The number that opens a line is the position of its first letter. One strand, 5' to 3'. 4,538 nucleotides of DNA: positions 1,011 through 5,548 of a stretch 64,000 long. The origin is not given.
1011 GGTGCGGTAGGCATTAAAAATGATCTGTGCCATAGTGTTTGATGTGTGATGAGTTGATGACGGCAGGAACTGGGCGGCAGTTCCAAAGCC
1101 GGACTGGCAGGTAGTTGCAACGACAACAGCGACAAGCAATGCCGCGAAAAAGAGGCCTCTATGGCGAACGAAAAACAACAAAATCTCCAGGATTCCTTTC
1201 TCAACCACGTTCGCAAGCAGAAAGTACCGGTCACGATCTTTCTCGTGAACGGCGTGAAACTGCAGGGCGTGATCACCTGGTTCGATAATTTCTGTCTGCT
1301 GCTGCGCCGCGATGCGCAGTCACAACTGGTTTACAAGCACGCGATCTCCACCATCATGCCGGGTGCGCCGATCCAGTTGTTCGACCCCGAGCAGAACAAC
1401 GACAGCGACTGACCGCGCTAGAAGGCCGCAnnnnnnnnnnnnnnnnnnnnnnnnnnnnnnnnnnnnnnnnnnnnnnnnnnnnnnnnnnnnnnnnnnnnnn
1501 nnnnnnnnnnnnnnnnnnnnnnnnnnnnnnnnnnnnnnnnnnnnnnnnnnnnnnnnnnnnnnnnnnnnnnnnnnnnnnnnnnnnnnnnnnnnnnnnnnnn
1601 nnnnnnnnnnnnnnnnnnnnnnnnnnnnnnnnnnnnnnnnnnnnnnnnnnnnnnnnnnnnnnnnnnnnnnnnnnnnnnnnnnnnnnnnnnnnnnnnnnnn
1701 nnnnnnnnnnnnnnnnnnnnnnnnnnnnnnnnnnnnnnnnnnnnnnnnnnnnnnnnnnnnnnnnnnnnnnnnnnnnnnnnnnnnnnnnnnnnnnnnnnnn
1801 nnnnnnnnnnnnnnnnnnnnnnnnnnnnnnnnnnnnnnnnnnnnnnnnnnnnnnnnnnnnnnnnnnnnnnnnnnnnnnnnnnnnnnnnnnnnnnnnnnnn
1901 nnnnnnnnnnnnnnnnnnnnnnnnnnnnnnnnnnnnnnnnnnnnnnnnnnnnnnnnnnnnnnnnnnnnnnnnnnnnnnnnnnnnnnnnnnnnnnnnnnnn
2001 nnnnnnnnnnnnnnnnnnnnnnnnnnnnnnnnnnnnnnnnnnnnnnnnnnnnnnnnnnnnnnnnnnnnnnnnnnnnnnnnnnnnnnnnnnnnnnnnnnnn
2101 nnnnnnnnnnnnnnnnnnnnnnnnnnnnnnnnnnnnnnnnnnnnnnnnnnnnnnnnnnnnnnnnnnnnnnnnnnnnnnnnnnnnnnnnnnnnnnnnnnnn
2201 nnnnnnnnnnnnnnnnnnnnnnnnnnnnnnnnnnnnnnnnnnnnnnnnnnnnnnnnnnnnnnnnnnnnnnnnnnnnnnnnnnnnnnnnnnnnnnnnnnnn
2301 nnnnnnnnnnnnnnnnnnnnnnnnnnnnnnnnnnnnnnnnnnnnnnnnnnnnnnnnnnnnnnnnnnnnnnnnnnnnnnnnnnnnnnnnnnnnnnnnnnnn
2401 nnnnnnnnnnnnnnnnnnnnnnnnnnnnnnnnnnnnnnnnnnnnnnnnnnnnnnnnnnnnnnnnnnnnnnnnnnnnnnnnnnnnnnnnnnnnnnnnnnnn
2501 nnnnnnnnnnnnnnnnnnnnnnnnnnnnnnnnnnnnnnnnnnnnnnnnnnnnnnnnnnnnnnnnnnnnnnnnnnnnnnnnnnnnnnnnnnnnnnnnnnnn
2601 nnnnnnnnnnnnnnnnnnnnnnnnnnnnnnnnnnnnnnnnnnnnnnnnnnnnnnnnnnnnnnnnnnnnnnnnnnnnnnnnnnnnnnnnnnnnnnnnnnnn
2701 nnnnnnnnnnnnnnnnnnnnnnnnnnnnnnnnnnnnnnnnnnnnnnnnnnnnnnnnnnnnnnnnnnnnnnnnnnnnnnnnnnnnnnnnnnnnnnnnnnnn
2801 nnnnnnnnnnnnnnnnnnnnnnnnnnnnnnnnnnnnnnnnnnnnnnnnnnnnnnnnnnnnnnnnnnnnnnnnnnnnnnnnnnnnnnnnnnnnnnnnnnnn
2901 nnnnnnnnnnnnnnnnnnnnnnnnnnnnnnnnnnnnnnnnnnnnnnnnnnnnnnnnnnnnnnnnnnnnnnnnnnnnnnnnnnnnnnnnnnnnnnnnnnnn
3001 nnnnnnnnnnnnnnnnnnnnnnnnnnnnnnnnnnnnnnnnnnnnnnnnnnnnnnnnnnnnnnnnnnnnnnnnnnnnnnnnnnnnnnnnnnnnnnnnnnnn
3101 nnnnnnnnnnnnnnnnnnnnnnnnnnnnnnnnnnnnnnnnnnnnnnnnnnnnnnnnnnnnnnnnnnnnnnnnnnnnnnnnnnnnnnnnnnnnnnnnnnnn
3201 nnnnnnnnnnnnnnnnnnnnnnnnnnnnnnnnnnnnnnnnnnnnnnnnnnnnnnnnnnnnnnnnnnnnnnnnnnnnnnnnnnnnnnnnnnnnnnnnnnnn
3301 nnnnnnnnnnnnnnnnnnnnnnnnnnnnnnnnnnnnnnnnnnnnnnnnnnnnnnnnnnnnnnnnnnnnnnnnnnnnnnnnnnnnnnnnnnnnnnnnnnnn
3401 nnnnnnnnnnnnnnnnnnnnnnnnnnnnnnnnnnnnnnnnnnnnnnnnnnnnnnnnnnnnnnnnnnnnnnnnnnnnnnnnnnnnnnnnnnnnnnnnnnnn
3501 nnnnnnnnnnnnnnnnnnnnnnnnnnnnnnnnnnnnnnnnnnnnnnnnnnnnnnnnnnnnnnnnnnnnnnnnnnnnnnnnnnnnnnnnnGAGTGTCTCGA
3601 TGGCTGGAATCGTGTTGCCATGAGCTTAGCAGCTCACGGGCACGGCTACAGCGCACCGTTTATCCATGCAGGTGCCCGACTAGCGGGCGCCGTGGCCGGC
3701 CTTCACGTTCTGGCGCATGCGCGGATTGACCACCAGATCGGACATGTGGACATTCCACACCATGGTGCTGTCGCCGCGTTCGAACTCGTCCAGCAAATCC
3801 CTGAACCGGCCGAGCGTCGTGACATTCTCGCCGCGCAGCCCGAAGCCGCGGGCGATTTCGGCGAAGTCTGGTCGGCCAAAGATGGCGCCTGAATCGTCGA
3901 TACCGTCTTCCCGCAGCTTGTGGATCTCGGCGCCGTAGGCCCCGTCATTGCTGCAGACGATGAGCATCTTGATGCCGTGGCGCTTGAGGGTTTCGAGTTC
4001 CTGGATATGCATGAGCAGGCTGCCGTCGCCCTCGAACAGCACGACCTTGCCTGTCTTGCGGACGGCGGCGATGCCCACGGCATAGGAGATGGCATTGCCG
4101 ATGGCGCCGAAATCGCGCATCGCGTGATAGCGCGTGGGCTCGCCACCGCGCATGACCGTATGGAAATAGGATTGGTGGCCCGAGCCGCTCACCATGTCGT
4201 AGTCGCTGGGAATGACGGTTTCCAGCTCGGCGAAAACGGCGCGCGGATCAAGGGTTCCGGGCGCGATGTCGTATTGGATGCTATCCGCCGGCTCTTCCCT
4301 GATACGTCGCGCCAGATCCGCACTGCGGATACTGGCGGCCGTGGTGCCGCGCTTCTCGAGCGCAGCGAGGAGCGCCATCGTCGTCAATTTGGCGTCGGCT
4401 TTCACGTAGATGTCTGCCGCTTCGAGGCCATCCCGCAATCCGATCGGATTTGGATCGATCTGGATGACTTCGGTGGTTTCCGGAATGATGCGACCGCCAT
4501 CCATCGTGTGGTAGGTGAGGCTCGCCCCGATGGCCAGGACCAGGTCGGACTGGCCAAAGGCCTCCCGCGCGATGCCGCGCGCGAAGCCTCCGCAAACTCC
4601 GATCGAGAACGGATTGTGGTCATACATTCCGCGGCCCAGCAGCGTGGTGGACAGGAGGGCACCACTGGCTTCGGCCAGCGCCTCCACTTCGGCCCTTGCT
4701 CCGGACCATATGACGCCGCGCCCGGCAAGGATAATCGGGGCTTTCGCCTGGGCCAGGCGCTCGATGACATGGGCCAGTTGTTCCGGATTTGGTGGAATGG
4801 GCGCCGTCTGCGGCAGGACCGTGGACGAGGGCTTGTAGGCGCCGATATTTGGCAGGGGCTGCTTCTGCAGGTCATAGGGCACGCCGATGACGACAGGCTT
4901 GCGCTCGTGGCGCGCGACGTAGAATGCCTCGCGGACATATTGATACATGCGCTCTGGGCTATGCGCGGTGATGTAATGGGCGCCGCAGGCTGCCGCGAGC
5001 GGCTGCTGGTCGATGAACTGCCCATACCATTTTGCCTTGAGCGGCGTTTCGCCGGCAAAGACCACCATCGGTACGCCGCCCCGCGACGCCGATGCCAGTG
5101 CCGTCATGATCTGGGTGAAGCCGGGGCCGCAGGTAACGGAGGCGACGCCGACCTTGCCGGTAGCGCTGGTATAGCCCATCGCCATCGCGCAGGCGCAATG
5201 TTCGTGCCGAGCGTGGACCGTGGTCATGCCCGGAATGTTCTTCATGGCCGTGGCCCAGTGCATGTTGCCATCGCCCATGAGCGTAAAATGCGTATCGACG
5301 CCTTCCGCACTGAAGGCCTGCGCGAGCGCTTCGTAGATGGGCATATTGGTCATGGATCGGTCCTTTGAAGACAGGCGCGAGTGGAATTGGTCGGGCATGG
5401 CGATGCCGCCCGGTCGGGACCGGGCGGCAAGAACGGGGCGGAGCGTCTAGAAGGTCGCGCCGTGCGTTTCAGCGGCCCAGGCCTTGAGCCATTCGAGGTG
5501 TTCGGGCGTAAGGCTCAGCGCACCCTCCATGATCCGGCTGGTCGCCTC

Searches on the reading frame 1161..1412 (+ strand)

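Call 11: search_protein_families(library=pfam, proteins=[window:1161-1412:+], max_evalue=0.01)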
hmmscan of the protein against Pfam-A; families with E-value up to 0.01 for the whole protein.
window:1161-1412:+ (83 aa): 2 families
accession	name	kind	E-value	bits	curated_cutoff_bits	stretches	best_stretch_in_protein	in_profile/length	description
PF17209.9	Hfq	-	1.4e-32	111.5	27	1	9-71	1-63/64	Hfq protein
PF21979.2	Hfq_1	-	1.3e-08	35.3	27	1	19-65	12-59/61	Hfq related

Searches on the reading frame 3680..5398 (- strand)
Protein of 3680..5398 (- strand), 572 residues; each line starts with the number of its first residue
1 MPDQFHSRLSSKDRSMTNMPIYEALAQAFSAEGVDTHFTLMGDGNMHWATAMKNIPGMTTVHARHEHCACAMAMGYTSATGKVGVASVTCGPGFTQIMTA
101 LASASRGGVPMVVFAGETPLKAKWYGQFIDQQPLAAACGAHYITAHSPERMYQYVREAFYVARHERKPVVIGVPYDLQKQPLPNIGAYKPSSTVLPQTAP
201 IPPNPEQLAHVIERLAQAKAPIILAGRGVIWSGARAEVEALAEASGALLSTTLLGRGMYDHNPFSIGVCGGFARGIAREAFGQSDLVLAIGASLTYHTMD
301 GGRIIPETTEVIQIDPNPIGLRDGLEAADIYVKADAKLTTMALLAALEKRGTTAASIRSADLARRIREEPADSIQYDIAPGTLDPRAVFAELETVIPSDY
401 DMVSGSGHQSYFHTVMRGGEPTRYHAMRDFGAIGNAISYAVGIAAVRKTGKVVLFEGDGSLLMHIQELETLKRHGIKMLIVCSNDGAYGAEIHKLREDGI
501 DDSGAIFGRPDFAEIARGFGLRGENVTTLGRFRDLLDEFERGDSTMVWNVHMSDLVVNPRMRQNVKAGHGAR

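Call 8: search_protein_families(library=pfam, proteins=[window:3680-5398:-], max_evalue=0.00001)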
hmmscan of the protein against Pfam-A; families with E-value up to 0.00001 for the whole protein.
window:3680-5398:- (572 aa): 3 families
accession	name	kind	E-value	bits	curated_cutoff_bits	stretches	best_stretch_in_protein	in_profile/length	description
PF02776.23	TPP_enzyme_N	-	2.8e-29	101.8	26.8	1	22-121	4-103/119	Thiamine pyrophosphate enzyme, N-terminal TPP binding domain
PF02775.26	TPP_enzyme_C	-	1.2e-26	93.7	21.9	1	408-546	5-147/151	Thiamine pyrophosphate enzyme, C-terminal TPP binding domain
PF00205.28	TPP_enzyme_M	-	1.6e-24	86.6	30.4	1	209-342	2-136/137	Thiamine pyrophosphate enzyme, central domain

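Call 22: search_protein_families(library=ncbifam, proteins=[window:3680-5398:-], max_evalue=1e-10)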
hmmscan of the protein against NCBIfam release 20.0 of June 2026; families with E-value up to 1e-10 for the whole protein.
window:3680-5398:- (572 aa): 51 families (the best 25 are shown)
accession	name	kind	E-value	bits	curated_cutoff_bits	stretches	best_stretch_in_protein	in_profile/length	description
TIGR00118.1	acolac_lg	equivalog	7.1e-66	222.8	538.35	1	23-553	5-535/557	biosynthetic-type acetolactate synthase large subunit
NF005712.0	PRK07524.1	subfamily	8.7e-59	199.4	500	1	23-553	7-530/536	5-guanidino-2-oxopentanoate decarboxylase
NF006187.0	PRK08322.1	equivalog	3e-58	197.6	509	1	24-552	7-528/548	acetolactate synthase large subunit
NF006052.0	PRK08199.1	subfamily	1.3e-56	192.1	539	1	23-561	12-546/559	thiamine pyrophosphate protein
NF006122.0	PRK08266.1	subfamily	1e-55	189.3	571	1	19-552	4-524/543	hypothetical protein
NF004710.0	PRK06048.1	equivalog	1.5e-55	188.7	976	1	15-552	4-537/561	acetolactate synthase large subunit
NF004919.0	PRK06276.1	equivalog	1.2e-54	185.6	866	1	23-549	5-535/582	acetolactate synthase large subunit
NF005651.0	PRK07418.1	subfamily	2.4e-53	181.3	942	1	24-552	24-559/617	acetolactate synthase large subunit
NF005058.0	PRK06466.1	equivalog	1.2e-52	179.1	951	1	23-538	8-532/574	acetolactate synthase 3 large subunit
NF006319.0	PRK08527.1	equivalog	8e-52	176.4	905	1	24-552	9-538/565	acetolactate synthase large subunit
NF006524.0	PRK08978.1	equivalog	4e-51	173.9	738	1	24-554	6-526/548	acetolactate synthase 2 catalytic subunit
NF005713.0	PRK07525.1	subfamily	1e-50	172.8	620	1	16-538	3-544/592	sulfoacetaldehyde acetyltransferase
NF004516.0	PRK05858.1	equivalog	1.3e-49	169.2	587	1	25-561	17-544/548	acetolactate synthase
NF004772.0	PRK06112.1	subfamily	2.3e-49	168.2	673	1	11-552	6-559/578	acetolactate synthase catalytic subunit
NF058623.1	HdaclCoAlyACT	equivalog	8.6e-49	166.6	600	1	13-536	4-525/575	2-hydroxyacyl-CoA lyase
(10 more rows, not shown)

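Call 46: search_solved_structures(query=window:3680-5398:-, max_evalue=1e-20)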
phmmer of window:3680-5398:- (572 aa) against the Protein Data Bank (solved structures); distinct sequences matched with E-value up to 1e-20: 64 (the best 60 are shown).
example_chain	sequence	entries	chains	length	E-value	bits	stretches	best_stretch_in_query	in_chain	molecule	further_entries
7pt1_A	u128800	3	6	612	3.4e-35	124.7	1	11-529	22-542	2-hydroxyacyl-CoA lyase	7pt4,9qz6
3e9y_A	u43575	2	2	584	7.4e-35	123.5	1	24-485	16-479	Acetolactate synthase, chloroplastic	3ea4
7pt2_A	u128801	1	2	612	7.9e-35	123.5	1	11-529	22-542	2-hydroxyacyl-CoA lyase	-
9qz4_A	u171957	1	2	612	8.2e-35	123.4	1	11-529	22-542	2-hydroxyacyl-CoA lyase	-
7u25_A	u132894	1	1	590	9.5e-35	123.2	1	24-486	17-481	Acetolactate synthase, chloroplastic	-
9qz5_A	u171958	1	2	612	1.4e-34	122.6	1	11-529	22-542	2-hydroxyacyl-CoA lyase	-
7pt3_A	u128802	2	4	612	1.8e-34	122.3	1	11-529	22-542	2-hydroxyacyl-CoA lyase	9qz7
7stq_A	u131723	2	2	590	2.3e-34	121.9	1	24-486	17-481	Acetolactate synthase, chloroplastic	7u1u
6u9h_A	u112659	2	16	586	2.6e-34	121.7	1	24-485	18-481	Acetolactate synthase, chloroplastic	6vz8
8et5_A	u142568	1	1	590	2.7e-34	121.7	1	24-485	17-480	Acetolactate synthase, chloroplastic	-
1ybh_A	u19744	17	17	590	2.7e-34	121.7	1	24-485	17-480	Acetolactate synthase, chloroplast | Acetolactate synthase | Acetolactate synthase, chloroplastic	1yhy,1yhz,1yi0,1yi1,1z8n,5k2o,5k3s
7tzz_A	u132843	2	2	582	2.8e-33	118.4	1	24-485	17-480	Acetolactate synthase, chloroplastic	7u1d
8xod_A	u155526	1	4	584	6e-33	117.3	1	21-538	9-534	BbmA-G484F complex with CBOA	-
8x3x_A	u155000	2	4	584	1.7e-32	115.8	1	21-538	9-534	BbmA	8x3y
9ev4_A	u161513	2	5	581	1.9e-32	115.6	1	23-536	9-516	Thiamine pyrophosphate-requiring enzymes [acetolactate synthase, pyruvate dehydrogenase (C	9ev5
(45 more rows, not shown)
